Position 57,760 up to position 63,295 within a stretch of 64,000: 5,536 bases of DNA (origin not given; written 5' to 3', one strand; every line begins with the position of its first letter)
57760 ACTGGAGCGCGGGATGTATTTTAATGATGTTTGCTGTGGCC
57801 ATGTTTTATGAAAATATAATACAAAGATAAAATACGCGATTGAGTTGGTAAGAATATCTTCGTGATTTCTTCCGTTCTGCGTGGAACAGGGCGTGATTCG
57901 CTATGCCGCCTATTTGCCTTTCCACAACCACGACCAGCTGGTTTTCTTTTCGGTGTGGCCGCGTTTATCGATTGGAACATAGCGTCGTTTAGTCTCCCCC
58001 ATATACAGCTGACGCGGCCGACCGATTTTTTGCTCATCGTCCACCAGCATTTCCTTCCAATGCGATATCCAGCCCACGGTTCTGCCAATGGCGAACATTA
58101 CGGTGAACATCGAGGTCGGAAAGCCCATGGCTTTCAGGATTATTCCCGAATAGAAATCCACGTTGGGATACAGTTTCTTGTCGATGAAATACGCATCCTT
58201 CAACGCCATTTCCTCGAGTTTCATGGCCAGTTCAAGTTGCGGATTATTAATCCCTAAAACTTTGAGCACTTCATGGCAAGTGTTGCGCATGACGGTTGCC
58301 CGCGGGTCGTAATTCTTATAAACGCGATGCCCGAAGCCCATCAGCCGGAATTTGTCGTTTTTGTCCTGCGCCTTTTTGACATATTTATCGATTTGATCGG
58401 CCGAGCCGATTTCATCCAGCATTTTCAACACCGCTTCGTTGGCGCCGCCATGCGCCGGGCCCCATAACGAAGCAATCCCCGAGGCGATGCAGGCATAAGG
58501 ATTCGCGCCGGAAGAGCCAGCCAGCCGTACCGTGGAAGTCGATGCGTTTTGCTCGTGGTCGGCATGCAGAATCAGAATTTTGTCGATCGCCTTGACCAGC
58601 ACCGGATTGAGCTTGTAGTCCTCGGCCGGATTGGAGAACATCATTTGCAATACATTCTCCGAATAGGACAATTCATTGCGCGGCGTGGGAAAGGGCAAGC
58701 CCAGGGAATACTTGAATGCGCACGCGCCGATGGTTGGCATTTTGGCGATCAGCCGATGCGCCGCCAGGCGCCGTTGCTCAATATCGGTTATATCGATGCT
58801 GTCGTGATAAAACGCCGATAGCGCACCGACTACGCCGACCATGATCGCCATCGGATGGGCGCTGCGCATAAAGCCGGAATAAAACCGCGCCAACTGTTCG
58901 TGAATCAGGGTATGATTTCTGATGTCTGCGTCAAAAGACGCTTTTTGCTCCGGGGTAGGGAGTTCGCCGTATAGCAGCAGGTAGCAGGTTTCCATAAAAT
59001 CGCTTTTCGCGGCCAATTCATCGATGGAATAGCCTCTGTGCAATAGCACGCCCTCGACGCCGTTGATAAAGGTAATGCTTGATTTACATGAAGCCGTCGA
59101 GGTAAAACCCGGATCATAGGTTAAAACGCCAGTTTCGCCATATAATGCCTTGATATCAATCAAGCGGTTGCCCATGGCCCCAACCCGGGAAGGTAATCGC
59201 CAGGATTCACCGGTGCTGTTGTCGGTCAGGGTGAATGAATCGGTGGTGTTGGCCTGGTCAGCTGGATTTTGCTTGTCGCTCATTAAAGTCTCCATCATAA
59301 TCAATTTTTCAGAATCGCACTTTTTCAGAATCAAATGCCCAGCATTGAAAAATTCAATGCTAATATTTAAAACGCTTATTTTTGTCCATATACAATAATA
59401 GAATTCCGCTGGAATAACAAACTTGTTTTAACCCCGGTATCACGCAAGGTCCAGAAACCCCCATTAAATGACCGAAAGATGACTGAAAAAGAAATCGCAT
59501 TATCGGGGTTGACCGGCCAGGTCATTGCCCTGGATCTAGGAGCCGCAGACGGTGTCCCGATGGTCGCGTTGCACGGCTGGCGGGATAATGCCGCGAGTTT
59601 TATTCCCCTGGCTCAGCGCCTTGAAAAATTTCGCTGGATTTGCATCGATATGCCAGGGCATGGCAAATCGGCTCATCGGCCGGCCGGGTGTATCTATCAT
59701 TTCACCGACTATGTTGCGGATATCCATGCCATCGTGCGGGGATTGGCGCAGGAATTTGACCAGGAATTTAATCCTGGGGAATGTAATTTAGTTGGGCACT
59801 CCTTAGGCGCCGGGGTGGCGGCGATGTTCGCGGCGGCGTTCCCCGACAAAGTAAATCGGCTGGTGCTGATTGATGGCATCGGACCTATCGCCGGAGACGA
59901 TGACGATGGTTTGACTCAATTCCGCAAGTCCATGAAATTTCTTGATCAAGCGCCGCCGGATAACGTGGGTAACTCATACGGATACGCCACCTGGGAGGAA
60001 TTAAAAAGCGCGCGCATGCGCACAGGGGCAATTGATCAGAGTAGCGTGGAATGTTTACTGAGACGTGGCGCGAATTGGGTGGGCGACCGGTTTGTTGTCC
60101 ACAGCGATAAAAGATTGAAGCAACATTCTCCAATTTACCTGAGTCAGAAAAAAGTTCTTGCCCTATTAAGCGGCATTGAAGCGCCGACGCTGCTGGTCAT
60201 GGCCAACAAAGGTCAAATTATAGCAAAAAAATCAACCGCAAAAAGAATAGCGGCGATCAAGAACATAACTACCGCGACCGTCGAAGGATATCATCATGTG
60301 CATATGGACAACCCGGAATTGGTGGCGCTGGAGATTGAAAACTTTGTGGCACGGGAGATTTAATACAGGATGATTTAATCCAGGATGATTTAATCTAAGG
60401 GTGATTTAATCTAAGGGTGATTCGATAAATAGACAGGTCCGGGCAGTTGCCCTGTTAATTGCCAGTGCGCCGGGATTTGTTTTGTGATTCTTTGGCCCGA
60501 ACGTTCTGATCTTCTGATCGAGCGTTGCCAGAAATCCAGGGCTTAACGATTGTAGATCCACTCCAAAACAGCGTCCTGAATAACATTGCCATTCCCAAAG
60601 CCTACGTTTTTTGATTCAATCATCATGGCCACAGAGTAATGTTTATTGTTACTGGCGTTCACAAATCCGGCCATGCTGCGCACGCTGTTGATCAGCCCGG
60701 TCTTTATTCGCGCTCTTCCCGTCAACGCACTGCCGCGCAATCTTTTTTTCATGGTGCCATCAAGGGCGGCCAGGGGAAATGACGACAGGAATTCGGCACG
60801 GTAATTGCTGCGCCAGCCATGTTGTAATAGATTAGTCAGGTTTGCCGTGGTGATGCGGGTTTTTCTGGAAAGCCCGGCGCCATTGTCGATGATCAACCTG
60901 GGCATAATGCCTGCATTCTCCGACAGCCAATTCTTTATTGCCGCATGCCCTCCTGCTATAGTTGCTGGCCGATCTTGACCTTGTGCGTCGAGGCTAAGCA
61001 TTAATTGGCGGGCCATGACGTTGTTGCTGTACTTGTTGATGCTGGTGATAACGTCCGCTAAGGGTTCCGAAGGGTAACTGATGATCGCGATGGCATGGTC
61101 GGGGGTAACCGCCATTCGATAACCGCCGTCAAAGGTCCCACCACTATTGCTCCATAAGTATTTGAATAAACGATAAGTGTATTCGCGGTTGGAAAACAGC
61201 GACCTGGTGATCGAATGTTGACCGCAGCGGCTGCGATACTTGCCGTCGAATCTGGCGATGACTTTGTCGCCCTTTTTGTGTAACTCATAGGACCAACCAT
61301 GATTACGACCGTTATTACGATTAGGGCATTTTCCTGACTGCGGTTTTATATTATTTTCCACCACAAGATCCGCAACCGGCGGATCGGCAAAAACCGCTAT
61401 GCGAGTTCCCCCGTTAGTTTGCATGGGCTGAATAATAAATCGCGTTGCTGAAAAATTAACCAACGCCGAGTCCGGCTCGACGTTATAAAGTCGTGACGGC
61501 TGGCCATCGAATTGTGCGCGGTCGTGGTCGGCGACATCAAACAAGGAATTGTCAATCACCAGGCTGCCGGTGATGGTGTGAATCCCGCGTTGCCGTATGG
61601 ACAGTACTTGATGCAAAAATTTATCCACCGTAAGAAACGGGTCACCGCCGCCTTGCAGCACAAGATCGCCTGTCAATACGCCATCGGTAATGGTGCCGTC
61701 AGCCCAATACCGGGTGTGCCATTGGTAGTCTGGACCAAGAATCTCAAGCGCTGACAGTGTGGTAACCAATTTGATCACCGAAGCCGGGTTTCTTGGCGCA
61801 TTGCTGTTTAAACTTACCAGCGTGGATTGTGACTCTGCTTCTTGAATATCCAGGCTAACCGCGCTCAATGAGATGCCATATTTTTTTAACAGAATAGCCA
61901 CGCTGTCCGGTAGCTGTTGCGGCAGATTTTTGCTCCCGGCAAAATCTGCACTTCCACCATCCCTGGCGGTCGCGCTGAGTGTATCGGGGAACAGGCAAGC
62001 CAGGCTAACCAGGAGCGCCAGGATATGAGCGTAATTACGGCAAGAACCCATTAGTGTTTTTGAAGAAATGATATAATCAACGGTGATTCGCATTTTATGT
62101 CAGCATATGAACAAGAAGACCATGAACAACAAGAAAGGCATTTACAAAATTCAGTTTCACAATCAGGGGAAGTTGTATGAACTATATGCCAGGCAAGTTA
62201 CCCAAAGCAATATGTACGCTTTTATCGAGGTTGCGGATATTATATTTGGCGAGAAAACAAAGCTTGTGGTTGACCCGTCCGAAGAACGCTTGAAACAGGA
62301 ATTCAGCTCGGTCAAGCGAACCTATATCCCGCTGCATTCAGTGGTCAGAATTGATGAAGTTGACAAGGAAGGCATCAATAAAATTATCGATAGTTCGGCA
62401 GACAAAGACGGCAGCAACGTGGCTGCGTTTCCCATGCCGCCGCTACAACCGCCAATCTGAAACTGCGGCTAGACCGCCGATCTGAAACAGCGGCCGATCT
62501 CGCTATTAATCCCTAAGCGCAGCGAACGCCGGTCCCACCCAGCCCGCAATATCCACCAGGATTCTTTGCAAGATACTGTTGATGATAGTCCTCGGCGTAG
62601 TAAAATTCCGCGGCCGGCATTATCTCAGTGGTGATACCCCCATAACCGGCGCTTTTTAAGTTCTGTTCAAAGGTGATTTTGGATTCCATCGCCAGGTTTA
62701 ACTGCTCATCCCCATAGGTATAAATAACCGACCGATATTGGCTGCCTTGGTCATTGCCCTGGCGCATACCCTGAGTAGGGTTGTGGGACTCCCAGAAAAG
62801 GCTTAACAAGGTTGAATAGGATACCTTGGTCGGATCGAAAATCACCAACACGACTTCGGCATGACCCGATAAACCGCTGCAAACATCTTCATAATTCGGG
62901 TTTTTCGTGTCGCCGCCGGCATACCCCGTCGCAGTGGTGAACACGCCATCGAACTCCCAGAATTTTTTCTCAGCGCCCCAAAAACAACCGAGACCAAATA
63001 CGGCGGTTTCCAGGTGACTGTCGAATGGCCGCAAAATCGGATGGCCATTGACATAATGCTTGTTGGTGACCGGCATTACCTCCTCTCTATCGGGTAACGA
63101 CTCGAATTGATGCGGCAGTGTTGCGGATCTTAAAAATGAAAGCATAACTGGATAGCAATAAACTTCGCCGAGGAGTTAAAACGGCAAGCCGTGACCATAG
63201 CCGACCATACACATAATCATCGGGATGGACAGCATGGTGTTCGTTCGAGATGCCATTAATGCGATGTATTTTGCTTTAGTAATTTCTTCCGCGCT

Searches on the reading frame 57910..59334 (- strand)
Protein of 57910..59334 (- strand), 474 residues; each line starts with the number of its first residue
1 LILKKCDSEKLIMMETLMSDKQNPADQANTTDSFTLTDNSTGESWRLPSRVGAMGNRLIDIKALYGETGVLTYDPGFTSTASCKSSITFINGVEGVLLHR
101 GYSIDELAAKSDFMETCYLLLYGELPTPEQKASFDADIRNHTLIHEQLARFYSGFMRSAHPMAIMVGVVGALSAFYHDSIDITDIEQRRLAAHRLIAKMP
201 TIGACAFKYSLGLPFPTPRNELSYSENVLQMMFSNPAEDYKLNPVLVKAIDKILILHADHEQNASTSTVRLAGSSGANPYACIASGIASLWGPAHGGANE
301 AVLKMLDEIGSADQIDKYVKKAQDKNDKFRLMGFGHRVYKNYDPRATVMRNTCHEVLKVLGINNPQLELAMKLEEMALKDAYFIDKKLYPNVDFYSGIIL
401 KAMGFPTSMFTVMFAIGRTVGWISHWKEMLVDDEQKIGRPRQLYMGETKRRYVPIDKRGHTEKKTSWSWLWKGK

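Call 9: search_protein_families(library=pfam, proteins=[window:57910-59334:-], max_evalue=0.001)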
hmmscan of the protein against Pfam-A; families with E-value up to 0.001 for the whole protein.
window:57910-59334:- (474 aa): 1 family
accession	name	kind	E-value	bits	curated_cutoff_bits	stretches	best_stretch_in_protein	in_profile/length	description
PF00285.26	Citrate_synt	-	2e-136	455.2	27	1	76-441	1-357/357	Citrate synthase, C-terminal domain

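Call 54: find_homologous_proteins(query=window:57910-59334:-, max_evalue=1e-50)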
Query window:57910-59334:- (474 aa): 8000 proteins with E <= 1e-50 among 8000 candidates; the best 120 are listed.
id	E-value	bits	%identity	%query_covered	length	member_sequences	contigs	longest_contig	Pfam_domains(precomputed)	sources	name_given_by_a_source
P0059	0.0e+0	1054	100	96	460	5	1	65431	PF00285.27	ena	-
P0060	3.0e-297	1004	95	96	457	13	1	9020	PF00285.27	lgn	-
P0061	6.1e-294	993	94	96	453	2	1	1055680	PF00285.27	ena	-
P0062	2.5e-290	981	93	96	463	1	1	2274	PF00285.27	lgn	-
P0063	3.5e-280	947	89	96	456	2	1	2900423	PF00285.27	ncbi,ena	-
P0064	1.4e-279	946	89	95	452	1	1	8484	PF00285.27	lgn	-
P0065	1.4e-279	945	89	96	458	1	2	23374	PF00285.27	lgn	-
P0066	6.5e-279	943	89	96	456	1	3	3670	PF00285.27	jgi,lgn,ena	-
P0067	8.3e-279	943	88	96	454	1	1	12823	PF00285.27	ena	-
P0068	1.2e-277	939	87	96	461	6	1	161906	PF00285.27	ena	-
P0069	3.0e-276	934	90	91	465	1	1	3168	PF00285.27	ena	-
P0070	1.1e-275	933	87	95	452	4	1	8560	PF00285.27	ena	-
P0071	1.1e-274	929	87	95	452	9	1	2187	PF00285.27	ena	-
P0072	3.6e-272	921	87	95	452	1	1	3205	PF00285.27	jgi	jgi:citrate synthase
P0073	5.4e-271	917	88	93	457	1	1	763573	PF00285.27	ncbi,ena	-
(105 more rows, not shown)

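Call 55: find_encoding_contigs(protein=P0061, flank=10000, max_places=2)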
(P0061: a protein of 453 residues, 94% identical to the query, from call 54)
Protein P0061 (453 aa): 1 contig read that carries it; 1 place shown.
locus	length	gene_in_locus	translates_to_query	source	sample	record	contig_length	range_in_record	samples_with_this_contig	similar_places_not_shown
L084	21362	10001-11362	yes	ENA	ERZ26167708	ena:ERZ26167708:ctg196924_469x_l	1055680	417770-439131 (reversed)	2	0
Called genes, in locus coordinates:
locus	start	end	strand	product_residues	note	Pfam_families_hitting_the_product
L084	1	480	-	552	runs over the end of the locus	-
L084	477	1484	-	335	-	-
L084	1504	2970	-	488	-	PF04851:ResIII (weak), PF00176:SNF2-rel_dom, PF00271:Helicase_C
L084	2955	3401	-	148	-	-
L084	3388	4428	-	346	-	-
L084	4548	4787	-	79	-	PF11174:DUF2970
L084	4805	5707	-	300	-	PF01040:UbiA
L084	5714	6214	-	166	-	PF10003:DUF2244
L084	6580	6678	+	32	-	-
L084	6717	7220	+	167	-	PF06181:Urate_ox_N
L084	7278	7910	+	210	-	PF01625:PMSR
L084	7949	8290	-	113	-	PF08850:DUF1820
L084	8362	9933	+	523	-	PF02113:Peptidase_S13, PF13354:Beta-lactamase2 (faint), PF02113:Peptidase_S13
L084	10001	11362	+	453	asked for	PF00285:Citrate_synt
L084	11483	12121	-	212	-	PF01810:LysE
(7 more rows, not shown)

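Call 56: find_encoding_contigs(protein=P0063, flank=10000, max_places=2)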
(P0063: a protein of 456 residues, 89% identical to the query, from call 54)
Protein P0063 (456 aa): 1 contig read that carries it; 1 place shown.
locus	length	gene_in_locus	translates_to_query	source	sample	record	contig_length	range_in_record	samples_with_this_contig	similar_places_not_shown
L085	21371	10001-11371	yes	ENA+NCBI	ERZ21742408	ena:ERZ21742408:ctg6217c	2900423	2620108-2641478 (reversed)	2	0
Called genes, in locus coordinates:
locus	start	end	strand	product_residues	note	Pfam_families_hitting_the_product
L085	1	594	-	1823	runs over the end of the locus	PF13195:DUF4011, PF13086:AAA_11, PF13245:AAA_19 (faint), PF13604:AAA_30 (faint), PF13086:AAA_11 (weak), PF13087:AAA_12, PF18741:MTES_1575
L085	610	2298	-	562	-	PF00501:AMP-binding, PF13193:AMP-binding_C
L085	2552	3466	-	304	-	PF01040:UbiA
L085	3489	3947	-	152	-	PF10003:DUF2244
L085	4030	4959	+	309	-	PF02826:2-Hacid_dh_C, PF03446:NAD_binding_2 (weak)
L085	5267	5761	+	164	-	PF06181:Urate_ox_N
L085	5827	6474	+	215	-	PF01625:PMSR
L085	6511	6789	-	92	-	PF08850:DUF1820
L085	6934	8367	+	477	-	PF02113:Peptidase_S13, PF13354:Beta-lactamase2 (faint)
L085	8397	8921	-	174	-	PF04828:GFA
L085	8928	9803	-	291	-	PF03096:Ndr (faint), PF00561:Abhydrolase_1, PF00975:Thioesterase (faint), PF12146:Hydrolase_4, PF12697:Abhydrolase_6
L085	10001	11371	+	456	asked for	PF00285:Citrate_synt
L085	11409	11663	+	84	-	PF05166:YcgL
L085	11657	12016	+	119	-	-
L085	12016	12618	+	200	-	PF01694:Rhomboid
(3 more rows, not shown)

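Call 57: find_encoding_contigs(protein=P0059, flank=10000, max_places=2)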
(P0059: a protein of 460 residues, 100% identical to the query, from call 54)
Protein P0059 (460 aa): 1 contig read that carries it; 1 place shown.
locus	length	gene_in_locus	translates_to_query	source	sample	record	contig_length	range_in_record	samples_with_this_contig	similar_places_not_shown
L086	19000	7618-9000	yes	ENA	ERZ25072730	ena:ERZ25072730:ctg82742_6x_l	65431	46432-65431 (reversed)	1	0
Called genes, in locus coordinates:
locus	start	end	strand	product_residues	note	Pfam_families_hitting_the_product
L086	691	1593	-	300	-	PF01040:UbiA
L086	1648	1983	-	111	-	PF10003:DUF2244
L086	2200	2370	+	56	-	-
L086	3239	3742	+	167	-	PF06181:Urate_ox_N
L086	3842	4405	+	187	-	PF01625:PMSR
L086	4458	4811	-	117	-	PF08850:DUF1820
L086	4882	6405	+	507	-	PF02113:Peptidase_S13, PF13354:Beta-lactamase2 (faint)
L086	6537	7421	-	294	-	PF00561:Abhydrolase_1, PF12146:Hydrolase_4, PF12697:Abhydrolase_6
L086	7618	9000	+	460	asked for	PF00285:Citrate_synt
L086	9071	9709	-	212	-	PF01810:LysE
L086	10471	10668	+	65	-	-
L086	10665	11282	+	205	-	PF01694:Rhomboid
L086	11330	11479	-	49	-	-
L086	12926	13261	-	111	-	-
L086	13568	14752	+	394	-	PF13433:Peripla_BP_5, PF13458:Peripla_BP_6, PF01094:ANF_receptor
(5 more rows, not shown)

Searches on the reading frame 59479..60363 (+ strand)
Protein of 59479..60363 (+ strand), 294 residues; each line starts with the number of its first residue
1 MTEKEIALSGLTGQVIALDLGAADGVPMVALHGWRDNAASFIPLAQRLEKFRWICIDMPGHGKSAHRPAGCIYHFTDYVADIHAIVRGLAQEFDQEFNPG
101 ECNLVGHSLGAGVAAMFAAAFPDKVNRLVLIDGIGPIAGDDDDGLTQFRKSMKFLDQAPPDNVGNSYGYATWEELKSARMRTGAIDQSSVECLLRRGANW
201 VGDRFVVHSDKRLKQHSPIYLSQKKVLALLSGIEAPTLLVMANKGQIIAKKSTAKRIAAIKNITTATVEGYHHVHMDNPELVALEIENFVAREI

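Call 32: search_protein_families(library=pfam, proteins=[window:59479-60363:+], max_evalue=0.001)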
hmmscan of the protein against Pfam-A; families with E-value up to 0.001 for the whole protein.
window:59479-60363:+ (294 aa): 4 families
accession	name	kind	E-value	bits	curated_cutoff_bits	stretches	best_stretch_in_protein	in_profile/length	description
PF00561.26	Abhydrolase_1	-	1.5e-21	77.6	25.8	1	27-279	2-245/245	alpha/beta hydrolase fold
PF12697.13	Abhydrolase_6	-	1.7e-18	68.5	26.3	1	29-283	2-215/217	Alpha/beta hydrolase family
PF12146.15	Hydrolase_4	-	2.4e-17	63.5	27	1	28-277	7-237/239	Serine aminopeptidase, S33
PF00975.26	Thioesterase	-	0.00047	20.9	26.4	0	38-134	13-103/226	Thioesterase domain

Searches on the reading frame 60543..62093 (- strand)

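Call 32: search_protein_families(library=pfam, proteins=[window:60543-62093:-], max_evalue=0.001)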
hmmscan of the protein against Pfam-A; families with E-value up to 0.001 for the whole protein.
window:60543-62093:- (516 aa): 1 family
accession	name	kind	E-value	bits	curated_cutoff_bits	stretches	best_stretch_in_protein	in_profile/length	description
PF02113.21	Peptidase_S13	-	5.9e-66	223.5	22.8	1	69-494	9-424/444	D-Ala-D-Ala carboxypeptidase 3 (S13) family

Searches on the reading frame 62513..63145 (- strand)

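Call 32: search_protein_families(library=pfam, proteins=[window:62513-63145:-], max_evalue=0.001)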
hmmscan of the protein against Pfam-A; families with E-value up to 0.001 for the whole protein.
window:62513-63145:- (210 aa): 1 family
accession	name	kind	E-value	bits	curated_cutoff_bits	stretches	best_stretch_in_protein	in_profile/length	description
PF01625.27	PMSR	-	3.4e-60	203.1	23.7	1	47-200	1-152/153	Peptide methionine sulfoxide reductase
